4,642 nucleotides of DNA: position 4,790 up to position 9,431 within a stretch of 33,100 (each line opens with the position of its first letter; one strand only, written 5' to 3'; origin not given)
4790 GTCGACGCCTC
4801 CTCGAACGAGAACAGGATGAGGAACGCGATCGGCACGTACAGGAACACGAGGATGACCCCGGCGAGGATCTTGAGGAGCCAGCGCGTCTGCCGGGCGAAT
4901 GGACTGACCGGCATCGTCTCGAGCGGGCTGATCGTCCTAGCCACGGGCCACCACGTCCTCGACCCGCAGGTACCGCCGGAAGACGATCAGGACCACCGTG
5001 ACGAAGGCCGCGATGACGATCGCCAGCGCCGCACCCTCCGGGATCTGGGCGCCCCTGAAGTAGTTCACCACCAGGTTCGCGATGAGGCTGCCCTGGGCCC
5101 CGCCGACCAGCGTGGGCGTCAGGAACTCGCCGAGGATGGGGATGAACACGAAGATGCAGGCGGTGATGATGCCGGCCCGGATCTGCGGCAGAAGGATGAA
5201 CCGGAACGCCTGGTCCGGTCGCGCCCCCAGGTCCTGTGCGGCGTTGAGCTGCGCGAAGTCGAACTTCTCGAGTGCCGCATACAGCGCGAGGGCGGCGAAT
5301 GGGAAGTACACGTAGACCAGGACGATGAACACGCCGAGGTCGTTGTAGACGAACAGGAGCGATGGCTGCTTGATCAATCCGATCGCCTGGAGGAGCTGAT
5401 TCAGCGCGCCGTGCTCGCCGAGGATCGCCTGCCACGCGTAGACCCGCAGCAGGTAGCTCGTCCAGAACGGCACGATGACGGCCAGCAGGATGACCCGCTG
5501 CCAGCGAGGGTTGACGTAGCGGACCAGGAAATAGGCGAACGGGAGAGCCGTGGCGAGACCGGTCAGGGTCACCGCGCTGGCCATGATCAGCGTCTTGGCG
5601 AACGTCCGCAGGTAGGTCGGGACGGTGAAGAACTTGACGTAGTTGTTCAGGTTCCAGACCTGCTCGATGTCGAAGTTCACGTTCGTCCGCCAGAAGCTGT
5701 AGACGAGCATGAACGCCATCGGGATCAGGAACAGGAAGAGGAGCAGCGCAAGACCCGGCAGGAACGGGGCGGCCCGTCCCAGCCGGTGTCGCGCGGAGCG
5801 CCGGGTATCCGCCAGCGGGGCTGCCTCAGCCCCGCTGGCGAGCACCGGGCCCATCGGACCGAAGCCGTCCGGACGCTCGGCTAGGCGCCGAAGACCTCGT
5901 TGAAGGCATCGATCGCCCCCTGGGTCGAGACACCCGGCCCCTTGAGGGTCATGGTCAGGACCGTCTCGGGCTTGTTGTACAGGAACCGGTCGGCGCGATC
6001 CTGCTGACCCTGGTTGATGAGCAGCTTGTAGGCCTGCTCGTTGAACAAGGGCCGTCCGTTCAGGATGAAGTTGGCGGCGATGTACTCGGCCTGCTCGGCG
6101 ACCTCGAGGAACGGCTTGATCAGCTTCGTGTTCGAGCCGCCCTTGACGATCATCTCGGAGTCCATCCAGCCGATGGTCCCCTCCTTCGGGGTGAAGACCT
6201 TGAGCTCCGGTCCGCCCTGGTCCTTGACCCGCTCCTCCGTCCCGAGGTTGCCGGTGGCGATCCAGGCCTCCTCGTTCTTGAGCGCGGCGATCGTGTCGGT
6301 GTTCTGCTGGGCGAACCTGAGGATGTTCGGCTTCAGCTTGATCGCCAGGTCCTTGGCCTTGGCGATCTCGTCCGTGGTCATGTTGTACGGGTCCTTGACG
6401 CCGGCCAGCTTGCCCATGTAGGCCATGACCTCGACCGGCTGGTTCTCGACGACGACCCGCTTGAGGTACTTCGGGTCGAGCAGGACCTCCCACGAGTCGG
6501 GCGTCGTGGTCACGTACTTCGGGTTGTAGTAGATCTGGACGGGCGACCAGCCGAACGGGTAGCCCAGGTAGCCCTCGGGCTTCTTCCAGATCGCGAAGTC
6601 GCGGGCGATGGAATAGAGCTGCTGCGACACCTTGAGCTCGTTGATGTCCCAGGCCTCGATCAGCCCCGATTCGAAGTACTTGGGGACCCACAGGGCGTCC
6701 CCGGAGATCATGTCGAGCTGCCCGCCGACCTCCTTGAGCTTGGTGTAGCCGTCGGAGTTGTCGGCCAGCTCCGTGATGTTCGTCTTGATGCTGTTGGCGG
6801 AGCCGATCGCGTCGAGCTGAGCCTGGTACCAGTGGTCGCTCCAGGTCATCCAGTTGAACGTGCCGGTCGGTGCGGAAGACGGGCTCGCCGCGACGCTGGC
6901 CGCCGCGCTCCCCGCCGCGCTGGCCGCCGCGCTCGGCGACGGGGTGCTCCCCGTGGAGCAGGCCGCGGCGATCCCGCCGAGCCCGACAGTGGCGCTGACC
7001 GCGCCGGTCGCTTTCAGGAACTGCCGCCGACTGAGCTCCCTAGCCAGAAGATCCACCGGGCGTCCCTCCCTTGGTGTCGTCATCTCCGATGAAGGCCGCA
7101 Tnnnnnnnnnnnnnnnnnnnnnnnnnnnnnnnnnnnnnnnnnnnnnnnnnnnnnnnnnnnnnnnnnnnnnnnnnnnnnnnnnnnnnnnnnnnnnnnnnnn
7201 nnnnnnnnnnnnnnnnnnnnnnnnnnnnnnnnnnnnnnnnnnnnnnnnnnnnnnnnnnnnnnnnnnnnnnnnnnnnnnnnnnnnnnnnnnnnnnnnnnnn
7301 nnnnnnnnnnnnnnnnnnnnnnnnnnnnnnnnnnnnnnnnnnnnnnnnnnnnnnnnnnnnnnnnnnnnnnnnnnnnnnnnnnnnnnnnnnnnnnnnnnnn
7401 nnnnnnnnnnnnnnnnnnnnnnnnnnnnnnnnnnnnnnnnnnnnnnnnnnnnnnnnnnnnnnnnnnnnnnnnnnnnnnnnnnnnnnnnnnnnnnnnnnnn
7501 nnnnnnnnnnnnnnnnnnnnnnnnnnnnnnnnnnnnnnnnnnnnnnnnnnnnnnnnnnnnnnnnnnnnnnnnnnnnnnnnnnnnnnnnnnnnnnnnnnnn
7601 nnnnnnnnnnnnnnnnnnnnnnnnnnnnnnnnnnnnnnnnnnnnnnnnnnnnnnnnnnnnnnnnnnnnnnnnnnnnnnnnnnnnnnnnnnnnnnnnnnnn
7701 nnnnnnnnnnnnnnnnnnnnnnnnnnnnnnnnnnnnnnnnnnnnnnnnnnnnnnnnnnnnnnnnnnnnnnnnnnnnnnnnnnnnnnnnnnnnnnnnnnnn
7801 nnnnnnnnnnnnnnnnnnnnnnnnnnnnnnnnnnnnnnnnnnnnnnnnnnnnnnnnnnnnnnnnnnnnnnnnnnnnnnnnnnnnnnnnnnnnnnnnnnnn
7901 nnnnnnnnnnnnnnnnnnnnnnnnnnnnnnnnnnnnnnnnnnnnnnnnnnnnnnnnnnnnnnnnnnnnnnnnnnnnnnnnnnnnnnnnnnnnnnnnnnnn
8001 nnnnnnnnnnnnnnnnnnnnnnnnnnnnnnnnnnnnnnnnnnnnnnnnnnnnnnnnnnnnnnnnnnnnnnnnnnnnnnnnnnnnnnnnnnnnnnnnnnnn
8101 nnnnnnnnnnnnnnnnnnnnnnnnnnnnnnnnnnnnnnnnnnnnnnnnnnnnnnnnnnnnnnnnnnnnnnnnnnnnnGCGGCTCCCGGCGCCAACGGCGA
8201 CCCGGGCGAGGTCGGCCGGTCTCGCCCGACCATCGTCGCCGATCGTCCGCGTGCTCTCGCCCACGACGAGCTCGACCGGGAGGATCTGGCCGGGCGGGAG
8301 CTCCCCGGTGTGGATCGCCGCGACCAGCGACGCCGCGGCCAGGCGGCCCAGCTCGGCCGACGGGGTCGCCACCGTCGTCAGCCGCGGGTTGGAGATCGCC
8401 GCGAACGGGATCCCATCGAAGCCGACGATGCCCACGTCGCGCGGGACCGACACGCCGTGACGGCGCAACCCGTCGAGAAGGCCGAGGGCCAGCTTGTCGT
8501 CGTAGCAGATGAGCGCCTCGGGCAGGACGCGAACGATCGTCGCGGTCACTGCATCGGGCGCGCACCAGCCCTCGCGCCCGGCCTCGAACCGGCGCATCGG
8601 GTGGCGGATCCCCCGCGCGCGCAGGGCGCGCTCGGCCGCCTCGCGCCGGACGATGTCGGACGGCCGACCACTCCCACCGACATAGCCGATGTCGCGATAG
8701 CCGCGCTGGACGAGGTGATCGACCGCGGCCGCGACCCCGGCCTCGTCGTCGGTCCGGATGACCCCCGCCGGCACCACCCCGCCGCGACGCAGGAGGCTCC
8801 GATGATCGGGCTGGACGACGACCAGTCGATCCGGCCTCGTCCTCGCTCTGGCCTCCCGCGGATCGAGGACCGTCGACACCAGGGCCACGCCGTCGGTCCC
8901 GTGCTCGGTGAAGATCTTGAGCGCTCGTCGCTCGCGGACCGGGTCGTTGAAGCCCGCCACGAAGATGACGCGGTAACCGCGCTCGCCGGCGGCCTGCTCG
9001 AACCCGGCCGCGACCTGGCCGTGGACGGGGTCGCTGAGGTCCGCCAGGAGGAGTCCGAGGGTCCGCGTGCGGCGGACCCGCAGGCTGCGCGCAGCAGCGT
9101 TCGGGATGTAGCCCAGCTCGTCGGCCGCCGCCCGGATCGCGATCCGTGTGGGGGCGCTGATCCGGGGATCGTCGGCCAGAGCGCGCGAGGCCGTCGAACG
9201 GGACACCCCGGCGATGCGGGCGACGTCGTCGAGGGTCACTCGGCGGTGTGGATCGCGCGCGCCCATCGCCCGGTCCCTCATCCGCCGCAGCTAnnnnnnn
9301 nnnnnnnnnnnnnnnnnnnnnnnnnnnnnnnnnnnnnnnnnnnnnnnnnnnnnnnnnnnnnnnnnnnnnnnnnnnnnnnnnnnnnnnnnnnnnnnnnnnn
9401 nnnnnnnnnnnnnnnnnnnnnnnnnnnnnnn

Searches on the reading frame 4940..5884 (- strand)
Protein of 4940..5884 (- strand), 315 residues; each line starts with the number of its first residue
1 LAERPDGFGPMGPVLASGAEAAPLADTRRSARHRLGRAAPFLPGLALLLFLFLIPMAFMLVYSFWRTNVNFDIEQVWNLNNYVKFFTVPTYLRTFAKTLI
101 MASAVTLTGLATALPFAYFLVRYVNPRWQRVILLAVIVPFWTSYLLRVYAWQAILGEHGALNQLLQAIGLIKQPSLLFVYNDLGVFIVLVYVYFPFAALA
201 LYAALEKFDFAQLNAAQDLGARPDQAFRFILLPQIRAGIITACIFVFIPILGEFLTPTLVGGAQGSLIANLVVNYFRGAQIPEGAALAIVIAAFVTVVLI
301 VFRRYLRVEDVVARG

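Call 87: search_protein_families(library=pfam, proteins=[window:4940-5884:-], max_evalue=0.001)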
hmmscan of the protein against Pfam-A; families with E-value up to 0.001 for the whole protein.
window:4940-5884:- (315 aa): 1 family
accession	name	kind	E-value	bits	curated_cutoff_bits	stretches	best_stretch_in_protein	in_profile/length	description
PF00528.27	BPD_transp_1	-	2.1e-11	44.3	26.4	1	114-304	2-173/184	Binding-protein-dependent transport system inner membrane component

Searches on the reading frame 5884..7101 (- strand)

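Call 10: search_protein_families(library=pfam, proteins=[window:5884-7101:-], max_evalue=0.001)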
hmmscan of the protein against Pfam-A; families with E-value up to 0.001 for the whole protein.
window:5884-7101:- (406 aa): 2 families
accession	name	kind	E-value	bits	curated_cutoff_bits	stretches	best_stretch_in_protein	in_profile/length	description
PF13343.11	SBP_bac_6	-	7e-17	62.1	24.6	1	135-333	17-200/245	Bacterial extracellular solute-binding protein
PF10518.14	TAT_signal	-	1.4e-06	28.4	22.7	1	22-42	1-21/21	TAT (twin-arginine translocation) pathway signal sequence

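Call 51: search_protein_families(library=ncbifam, proteins=[window:5884-7101:-], max_evalue=0.00001)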
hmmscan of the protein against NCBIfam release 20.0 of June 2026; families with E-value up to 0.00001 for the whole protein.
window:5884-7101:- (406 aa): 3 families
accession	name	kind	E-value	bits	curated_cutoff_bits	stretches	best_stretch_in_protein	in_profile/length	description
NF007048.0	PRK09501.1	equivalog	1.3e-11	44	582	1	62-379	10-319/348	spermidine/putrescine ABC transporter substrate-binding protein PotD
NF007962.0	PRK10682.1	equivalog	1.4e-09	37.4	636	1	67-341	17-305/370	spermidine/putrescine ABC transporter substrate-binding protein PotF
NF041888.1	ABC_SBP_YdcS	equivalog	2.3e-09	36.6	725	1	172-319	129-288/379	putative ABC transporter substrate-binding protein YdcS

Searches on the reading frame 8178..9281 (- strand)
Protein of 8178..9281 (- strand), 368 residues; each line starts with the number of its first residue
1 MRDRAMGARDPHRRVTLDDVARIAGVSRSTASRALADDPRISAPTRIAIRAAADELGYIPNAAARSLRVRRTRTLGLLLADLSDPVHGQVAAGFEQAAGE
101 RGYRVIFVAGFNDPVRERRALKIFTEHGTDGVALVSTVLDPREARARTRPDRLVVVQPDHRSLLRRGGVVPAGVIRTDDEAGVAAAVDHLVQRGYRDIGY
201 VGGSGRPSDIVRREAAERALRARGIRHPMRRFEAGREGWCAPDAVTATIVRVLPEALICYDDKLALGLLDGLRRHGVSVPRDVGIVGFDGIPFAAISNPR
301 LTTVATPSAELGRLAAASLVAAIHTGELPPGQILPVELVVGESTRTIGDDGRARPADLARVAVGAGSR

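Call 10: search_protein_families(library=pfam, proteins=[window:8178-9281:-], max_evalue=0.001)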
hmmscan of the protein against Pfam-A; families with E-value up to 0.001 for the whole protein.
window:8178-9281:- (368 aa): 4 families
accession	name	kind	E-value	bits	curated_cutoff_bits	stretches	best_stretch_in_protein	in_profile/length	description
PF13377.12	Peripla_BP_3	-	1.3e-35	123.4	26.5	1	187-344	1-167/167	Periplasmic binding protein-like domain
PF00356.27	LacI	-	9.3e-16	57.8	27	1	16-61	1-46/46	Bacterial regulatory proteins, lacI family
PF00532.27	Peripla_BP_1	-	1.2e-13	51.6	22.2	1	73-326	2-265/281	Periplasmic binding proteins and sugar binding domain of LacI family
PF13407.12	Peripla_BP_4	-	0.00012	22.2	35.1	0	76-136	2-63/258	Periplasmic binding protein domain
